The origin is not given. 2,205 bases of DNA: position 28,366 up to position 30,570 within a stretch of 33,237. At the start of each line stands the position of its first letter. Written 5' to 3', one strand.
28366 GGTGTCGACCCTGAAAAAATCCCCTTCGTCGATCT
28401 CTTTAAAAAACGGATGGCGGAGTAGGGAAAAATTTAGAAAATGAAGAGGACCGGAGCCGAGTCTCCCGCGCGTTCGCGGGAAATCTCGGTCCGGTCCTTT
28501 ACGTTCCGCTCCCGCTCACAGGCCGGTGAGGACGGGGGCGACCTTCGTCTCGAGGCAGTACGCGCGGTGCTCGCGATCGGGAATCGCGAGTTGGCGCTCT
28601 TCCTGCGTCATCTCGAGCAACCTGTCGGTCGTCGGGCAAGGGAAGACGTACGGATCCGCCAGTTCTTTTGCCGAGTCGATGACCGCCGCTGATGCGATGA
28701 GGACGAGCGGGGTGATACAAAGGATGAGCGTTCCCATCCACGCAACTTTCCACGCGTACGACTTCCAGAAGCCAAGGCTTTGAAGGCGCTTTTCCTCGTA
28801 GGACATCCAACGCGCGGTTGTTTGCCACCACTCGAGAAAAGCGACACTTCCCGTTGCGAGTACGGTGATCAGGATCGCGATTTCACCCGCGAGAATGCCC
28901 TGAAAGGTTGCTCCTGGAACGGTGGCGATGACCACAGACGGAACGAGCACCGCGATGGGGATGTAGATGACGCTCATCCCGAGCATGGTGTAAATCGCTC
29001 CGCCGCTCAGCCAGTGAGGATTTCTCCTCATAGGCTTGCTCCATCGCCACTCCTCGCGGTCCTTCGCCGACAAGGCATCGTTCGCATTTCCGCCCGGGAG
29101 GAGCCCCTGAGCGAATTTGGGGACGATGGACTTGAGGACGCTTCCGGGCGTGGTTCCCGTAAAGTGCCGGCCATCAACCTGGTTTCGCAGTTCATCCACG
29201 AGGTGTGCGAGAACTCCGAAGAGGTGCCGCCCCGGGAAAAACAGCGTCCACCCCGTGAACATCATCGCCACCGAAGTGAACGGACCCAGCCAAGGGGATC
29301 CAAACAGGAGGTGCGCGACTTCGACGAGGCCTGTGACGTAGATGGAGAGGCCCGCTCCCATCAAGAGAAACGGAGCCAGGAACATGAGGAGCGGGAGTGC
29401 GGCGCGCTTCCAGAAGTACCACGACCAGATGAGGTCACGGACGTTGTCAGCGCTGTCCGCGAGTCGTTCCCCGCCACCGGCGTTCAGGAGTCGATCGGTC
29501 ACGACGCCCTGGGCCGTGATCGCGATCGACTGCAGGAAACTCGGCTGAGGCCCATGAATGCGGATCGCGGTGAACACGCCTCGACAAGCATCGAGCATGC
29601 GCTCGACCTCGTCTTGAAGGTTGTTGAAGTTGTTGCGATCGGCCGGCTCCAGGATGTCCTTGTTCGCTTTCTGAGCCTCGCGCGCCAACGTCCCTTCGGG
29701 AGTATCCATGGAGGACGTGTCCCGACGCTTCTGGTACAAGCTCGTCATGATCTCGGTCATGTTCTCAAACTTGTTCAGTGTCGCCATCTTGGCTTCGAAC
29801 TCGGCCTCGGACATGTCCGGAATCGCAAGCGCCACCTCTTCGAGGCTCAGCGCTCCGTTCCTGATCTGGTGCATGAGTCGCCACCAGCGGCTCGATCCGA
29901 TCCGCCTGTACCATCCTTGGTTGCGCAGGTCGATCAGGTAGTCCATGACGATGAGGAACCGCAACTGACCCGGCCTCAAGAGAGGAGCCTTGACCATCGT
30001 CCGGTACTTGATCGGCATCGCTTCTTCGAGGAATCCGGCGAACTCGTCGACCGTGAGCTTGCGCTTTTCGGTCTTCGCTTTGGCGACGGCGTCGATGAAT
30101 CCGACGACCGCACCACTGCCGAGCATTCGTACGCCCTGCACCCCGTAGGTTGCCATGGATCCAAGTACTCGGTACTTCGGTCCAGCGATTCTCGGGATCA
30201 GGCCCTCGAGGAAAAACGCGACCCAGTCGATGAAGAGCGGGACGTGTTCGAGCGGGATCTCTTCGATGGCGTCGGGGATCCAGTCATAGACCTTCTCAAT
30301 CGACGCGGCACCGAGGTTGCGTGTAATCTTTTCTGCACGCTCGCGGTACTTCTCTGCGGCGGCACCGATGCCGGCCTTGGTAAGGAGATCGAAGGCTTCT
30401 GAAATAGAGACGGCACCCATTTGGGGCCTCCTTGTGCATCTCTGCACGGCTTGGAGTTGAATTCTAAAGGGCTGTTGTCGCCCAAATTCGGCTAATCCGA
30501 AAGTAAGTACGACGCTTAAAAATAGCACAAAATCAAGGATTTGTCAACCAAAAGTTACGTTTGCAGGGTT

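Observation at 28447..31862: GC-rich three-gene island of unknown function inserted next to the pilin-like gene array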

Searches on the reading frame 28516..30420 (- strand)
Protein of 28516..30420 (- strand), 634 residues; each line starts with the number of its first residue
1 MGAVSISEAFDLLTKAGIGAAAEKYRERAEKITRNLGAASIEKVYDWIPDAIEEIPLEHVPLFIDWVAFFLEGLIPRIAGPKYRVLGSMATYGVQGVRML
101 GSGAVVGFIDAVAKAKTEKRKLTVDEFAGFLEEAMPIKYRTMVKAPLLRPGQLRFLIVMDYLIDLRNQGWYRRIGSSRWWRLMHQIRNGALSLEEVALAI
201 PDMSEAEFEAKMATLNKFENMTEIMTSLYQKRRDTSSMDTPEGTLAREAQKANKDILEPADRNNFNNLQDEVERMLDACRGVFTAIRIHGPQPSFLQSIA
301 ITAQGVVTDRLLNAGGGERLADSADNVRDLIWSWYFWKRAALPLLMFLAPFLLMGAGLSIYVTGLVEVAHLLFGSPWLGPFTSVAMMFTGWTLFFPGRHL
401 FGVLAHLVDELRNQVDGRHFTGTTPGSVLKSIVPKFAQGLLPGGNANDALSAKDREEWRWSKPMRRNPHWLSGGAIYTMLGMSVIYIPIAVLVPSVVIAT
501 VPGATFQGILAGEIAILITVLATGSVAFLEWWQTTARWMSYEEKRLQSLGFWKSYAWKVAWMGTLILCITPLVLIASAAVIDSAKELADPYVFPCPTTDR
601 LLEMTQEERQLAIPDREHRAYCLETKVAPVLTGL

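Call 10: search_protein_families(library=pfam, proteins=[window:28516-30420:-], max_evalue=1)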
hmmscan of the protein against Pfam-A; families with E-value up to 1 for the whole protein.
window:28516-30420:- (634 aa): 1 family
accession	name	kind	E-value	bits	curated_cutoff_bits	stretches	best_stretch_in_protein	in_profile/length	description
PF15086.11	UPF0542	-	0.15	12.3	27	0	562-580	20-38/68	Uncharacterised protein family UPF0542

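Call 11: search_protein_families(library=ncbifam, proteins=[window:28516-30420:-], max_evalue=1)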
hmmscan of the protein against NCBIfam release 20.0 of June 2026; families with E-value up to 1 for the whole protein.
window:28516-30420:- (634 aa): 1 family
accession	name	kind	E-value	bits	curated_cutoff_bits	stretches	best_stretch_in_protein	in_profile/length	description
NF033634.1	SLATT_1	domain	0.0025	17.8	41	1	489-542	34-85/132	SLATT domain-containing protein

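Call 12: search_protein_families(library=phrogs, proteins=[window:28516-30420:-], max_evalue=1)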
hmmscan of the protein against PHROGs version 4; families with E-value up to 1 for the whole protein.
window:28516-30420:- (634 aa): 0 families

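Call 13: find_homologous_proteins(query=window:28516-30420:-, max_evalue=0.001)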
Query window:28516-30420:- (634 aa): 3 proteins with E <= 0.001 among 8000 candidates.
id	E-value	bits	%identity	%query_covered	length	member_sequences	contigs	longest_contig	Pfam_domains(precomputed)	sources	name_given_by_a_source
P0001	0.0e+0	1243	85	99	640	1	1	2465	-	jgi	jgi:hypothetical protein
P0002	5.4e-80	288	31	100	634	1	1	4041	-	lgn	-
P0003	5.2e-73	265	29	99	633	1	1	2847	-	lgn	-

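Call 15: find_encoding_contigs(protein=P0001, flank=10000)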
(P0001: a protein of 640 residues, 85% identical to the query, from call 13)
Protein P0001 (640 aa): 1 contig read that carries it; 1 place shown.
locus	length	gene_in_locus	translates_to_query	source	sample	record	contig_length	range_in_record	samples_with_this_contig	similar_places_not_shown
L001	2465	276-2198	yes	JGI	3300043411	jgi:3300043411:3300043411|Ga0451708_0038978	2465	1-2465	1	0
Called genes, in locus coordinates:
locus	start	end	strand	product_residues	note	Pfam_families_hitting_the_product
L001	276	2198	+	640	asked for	-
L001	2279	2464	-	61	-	?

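Call 16: find_encoding_contigs(protein=P0002, flank=10000)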
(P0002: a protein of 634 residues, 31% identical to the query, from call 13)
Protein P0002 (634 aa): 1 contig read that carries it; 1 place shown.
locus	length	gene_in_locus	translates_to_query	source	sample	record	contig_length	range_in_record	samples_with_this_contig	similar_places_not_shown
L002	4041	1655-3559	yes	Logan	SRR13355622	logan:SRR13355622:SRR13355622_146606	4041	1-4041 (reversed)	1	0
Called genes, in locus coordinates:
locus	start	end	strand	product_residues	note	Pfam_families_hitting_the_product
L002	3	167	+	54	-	?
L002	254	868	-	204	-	-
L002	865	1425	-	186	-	-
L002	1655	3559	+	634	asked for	-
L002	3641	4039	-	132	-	?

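Call 17: find_encoding_contigs(protein=P0003, flank=10000)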
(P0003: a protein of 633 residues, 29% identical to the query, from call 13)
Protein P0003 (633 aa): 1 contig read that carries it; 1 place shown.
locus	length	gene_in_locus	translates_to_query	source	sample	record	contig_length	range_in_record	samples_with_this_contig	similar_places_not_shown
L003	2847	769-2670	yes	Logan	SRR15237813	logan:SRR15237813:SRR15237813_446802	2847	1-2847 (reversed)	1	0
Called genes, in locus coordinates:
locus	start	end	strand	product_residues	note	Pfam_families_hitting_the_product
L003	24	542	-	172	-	-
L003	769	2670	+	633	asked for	-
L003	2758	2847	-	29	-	?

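Call 41: search_protein_families(library=padloc, proteins=[window:28516-30420:-], max_evalue=1)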
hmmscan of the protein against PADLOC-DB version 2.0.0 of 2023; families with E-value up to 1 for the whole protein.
window:28516-30420:- (634 aa): 0 families

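Call 42: search_protein_representatives(alignment_id=A1)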
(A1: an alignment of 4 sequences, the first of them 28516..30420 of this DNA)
Query: 4 sequences, 635 profile positions. Proteins with E-value up to 0.001 (for the whole library): 4; up to 1e-10: 4; up to 1e-30: 4. The best 4 are listed.
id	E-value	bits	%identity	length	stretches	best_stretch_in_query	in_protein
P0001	0.0e+00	1208.7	-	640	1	2-635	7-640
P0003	0.0e+00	1096.3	-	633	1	4-634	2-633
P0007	1.2e-99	350.9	-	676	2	214-634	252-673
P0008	7.1e-73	262.4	-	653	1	6-574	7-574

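Call 45: find_encoding_contigs(protein=P0007, flank=10000)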
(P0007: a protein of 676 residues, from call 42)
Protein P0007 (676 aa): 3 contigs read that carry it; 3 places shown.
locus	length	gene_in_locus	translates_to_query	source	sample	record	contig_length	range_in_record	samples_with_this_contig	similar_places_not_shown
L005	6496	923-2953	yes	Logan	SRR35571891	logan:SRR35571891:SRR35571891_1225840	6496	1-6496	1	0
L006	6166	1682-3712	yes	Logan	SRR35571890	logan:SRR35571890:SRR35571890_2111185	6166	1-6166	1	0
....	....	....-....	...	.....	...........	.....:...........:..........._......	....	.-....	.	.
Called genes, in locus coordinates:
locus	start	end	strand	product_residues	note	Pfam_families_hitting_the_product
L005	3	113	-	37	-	?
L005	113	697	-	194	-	-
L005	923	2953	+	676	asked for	-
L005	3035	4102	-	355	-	PF01380:SIS (weak), PF10432:bact-PGI_C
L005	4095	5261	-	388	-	PF01266:DAO (faint), PF07992:Pyr_redox_2, PF00070:Pyr_redox (weak)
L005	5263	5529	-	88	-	PF06902:Fer4_19 (faint), PF13459:Fer4_15, PF13370:Fer4_13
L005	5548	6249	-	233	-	PF01592:NifU_N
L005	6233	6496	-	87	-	?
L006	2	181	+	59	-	?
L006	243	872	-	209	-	-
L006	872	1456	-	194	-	-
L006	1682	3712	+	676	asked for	-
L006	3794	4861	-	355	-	PF01380:SIS (weak), PF10432:bact-PGI_C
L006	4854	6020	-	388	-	PF01266:DAO (faint), PF07992:Pyr_redox_2, PF00070:Pyr_redox (weak)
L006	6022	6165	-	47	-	?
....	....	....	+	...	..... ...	-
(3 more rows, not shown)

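Call 46: find_encoding_contigs(protein=P0008, flank=10000)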
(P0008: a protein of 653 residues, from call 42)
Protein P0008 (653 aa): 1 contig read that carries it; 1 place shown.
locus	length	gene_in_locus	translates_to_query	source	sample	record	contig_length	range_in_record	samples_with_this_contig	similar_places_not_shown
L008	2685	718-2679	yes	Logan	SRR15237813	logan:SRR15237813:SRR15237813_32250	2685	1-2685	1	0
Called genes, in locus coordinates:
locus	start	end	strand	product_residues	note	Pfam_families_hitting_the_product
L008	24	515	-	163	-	-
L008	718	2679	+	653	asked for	-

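Call 48: predict_structure(alignment_id=A1)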
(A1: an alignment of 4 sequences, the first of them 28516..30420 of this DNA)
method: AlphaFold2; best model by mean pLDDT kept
length: 634 residues; sequences in the alignment: 4
mean_pLDDT: 48.5   pTM: 0.30
mean pLDDT of the five models: 48.5, 47.2, 44.6, 44.4, 44.3
residues with pLDDT >= 90: 0; 70-90: 109; 50-70: 127; < 50: 398
segments of 3 or more residues with pLDDT < 50: 1-5, 79-85, 136-139, 141-180, 188-192, 194-203, 236-238, 252-255, 275-372, 374-592
pLDDT, mean of each block of 10 residues (from residue 1): 50 80 81 61 77 83 79 58 50 67 69 84 79 56 41 44 45 44 50 47 51 58 59 50 54 51 54 47 29 27 23 25 29 40 43 44 46 43 40 34 31 29 26 28 31 36 28 33 33 35 35 43 42 37 42 39 40 43 38 64 79 72 75 57
secondary structure, 60 per line:
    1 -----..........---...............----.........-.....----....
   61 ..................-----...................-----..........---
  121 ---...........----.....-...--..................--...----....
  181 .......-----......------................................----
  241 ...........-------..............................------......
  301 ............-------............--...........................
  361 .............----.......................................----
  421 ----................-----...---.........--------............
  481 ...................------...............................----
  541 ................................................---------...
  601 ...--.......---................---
elements in order: H6-15 H19-33 H38-46 H48-52 H57-78 H84-102 H108-117 H124-134 H139-143 H150-167 H177-187 H193-198 H205-236 H241-251 H259-288 H295-312 H320-331 H334-373 H378-416 H425-440 H452-460 H469-499 H506-536 H541-588 H598-603 H606-612 H616-631

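Call 51: search_solved_structures(query=A2, max_evalue=10)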
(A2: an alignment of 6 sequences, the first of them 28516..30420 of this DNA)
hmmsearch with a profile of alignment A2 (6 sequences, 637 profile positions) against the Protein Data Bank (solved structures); distinct sequences matched with E-value up to 10: 6.
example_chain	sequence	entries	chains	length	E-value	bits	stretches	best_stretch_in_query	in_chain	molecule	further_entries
9had_C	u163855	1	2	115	0.0038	18.5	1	61-150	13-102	DerF21_binder10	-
8x8p_A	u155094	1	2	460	0.32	12.1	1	10-89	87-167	Phenylethanol rhamnosyltransferase (CmGT3)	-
4ilo_A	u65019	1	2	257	0.32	12.1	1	180-238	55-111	CT398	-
2q97_T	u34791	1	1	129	0.72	10.9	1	216-276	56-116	Toxofilin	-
7jrq_A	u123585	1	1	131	1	10.4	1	218-284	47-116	MPP1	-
9zm5_B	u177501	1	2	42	5.5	8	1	206-236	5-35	Protein NIM1-INTERACTING 1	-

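Call 52: find_related_loci(query=A2, collection=metagenome_contigs, flank=10000)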
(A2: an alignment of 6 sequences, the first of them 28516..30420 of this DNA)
Query A2 (634 aa) in metagenome_contigs; peptide patterns used: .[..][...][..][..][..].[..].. (x = any residue, [..] = any of these).
442 stretches matched a pattern, but none encodes a relative of the query by tblastn (E <= 1e-3).

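Call 53: find_related_loci(query=A2, collection=viral_contigs, flank=10000)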
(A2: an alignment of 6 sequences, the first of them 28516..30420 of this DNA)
Query A2 (634 aa) in viral_contigs; peptide patterns used: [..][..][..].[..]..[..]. (x = any residue, [..] = any of these).
74 stretches matched a pattern, but none encodes a relative of the query by tblastn (E <= 1e-3).

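Call 68: search_protein_families(library=pfam, alignment_id=A2, max_evalue=10)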
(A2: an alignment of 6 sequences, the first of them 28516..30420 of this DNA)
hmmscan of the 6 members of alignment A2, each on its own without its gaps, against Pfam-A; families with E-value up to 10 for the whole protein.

A. member 1, window:28516-30420:- (634 aa): 1 family
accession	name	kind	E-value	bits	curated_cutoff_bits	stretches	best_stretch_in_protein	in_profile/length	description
PF15086.11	UPF0542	-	0.15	12.3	27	1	562-580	20-38/68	Uncharacterised protein family UPF0542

B. families by the number of members that match (of 6 scanned): 7 families
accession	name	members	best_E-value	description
PF14827.12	dCache_3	2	0.073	Double sensory domain of two-component sensor kinase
PF15086.11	UPF0542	1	0.15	Uncharacterised protein family UPF0542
PF14479.11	HeLo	1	0.26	Prion-inhibition and propagation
PF08172.17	CASP_C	1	0.27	CASP C terminal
PF05545.16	FixQ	1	1.3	Cbb3-type cytochrome oxidase component FixQ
PF06157.16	DUF973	1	6.5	Protein of unknown function (DUF973)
PF20990.2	DUF2207_C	1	8.5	Predicted membrane protein (DUF2207) C-terminal domain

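Call 70: fold_search(model_id=the predicted structure, library=pdb)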
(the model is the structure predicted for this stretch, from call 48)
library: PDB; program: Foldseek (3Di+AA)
matches with E <= 10: 230; with E <= 0.001: 0
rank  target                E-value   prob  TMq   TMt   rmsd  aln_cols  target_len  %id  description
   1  5i7d_A                1.8e-01  0.20  0.09  0.14  40.4       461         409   11  Crystal Structure of srGAP2 F-BARx WT Form-2 (released 2017-08-30)
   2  8cws_A                3.2e-01  0.25  0.11  0.14  18.4       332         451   13  Accurate computational design of genetically encoded 3D protein crystals (released 2023-11-01)
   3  8cwy_A                4.1e-01  0.33  0.14  0.17  19.2       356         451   13  Accurate computational design of genetically encoded 3D protein crystals (released 2023-11-01)
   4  9fqr_Ok               4.7e-01  0.14  0.10  0.09  33.3       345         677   16  96-nm repeat of axonemal doublet microtubules from bovine sperm (released 2025-03-26)
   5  6u1s_A                5.7e-01  0.16  0.11  0.18  27.4       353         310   13  Cryo-EM structure of a de novo designed 16-helix transmembrane nanopore, TMHC8_R. (released 2020-08-19)
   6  6mq5_A                6.8e-01  0.25  0.12  0.25  16.9       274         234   12  Structure of human CLASP1 TOG1 (released 2019-07-17)
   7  9hmf_K                7.1e-01  0.08  0.10  0.08  34.2       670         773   12  Periplasmic scaffold of the Campylobacter jejuni flagellar motor (alpha carbon trace) (released 2024-12-25)
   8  4u1d_B                7.7e-01  0.23  0.14  0.18  18.0       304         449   13  Structure of the PCI domain of translation initiation factor eIF3a (released 2014-09-10)
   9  7z8i_m                9.6e-01  0.08  0.09  0.09  32.9       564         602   13  The barbed end complex of dynactin bound to BICDR1 and the cytoplasmic dynein tails (A2, B1, B2) (released 2022-08-17)
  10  8oyx_A                1.0e+00  0.16  0.10  0.21  17.6       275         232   13  De novo designed soluble GPCR-like fold GLF_18 (released 2023-10-18)
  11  4ntj                  1.0e+00  0.09  0.09  0.14  23.2       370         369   11  Structure of the human P2Y12 receptor in complex with an antithrombotic drug (released 2014-03-26)
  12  5xfl_A                1.0e+00  0.08  0.08  0.12  20.3       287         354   12  Crystal structure of the force-sensing device region of alpha N-catenin (released 2018-03-28)
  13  5k7v_A                1.2e+00  0.28  0.15  0.27  15.9       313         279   13  Computational Design of Self-Assembling Cyclic Protein Homooligomers (released 2017-04-12)
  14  5wb1                  1.2e+00  0.10  0.11  0.14  23.9       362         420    8  Ligand-free US28 with stabilizing intracellular nanobody (released 2018-06-13)
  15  3i2w_B                1.3e+00  0.07  0.08  0.14  34.3       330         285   13  Crystal structure of EFC/F-BAR domain of Drosophila Syndapin/PACSIN (released 2010-03-02)
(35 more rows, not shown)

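Call 83: search_protein_families(library=ncbifam, alignment_id=A2, max_evalue=10)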
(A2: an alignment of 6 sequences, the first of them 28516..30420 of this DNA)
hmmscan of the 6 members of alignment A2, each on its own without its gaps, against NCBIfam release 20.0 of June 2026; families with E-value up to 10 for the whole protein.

A. member 1, window:28516-30420:- (634 aa): 1 family
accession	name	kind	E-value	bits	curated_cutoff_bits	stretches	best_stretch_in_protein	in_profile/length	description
NF033634.1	SLATT_1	domain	0.0025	17.8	41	1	489-542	34-85/132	SLATT domain-containing protein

B. families by the number of members that match (of 6 scanned): 5 families
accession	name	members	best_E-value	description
NF033634.1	SLATT_1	2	0.0025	SLATT domain-containing protein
NF011788.0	PRK15252.1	1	0.096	putative fimbrial-like adhesin protein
NF048011.1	SfplDhtHpsGDes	1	0.12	(2S)-3-sulfopropanediol dehydratase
NF009426.0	PRK12787.1-2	1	0.34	flagellar assembly regulator FliX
NF045516.2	SepX_GlpR_1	1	0.71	divisome protein SepX/GlpR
